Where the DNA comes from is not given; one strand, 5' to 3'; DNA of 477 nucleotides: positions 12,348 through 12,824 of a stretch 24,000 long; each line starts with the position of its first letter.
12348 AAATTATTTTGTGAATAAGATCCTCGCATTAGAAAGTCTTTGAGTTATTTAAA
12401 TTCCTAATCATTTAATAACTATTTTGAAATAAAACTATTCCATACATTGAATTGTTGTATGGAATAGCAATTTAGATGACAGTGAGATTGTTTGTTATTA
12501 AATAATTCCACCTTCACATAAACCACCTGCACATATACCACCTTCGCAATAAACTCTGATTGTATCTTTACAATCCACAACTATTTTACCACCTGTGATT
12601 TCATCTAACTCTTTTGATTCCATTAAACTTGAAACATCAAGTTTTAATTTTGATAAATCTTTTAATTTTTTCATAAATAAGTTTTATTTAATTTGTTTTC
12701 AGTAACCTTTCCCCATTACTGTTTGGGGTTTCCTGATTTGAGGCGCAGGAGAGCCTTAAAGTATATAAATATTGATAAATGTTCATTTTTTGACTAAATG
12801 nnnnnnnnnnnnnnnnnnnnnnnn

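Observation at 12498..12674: Unannotated 58-aa precursor gene between the two rSAM paralogs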

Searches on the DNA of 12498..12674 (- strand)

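Call 91: search_rna_families(sources=[L087, L089, L088, L011, L069, L082, L075, L059], threshold=gathering)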
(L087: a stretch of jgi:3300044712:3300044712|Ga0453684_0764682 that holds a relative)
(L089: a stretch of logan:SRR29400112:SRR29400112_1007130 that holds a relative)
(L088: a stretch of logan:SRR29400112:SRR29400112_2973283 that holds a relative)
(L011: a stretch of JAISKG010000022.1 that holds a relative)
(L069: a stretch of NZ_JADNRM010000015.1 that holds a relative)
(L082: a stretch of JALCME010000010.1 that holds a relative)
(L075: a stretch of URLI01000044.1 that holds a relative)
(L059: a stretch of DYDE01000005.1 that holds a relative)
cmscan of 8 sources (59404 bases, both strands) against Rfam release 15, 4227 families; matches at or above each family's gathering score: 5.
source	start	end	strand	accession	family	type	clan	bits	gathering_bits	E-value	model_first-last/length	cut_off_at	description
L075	922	1009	-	RF00005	tRNA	Gene; tRNA;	CL00001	50.5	29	6.6e-08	1-71/71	no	tRNA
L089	2482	2517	+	RF02914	DUF805b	Cis-reg;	CL00115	49.7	35.6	3.4e-11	1-35/35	no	DUF805b RNA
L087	199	234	+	RF02914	DUF805b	Cis-reg;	CL00115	44.4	35.6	2.2e-09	1-35/35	no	DUF805b RNA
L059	3506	3540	+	RF02914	DUF805b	Cis-reg;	CL00115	40.3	35.6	5.3e-08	1-35/35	no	DUF805b RNA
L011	3618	3651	+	RF02914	DUF805b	Cis-reg;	CL00115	36.9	35.6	7.9e-07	1-35/35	no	DUF805b RNA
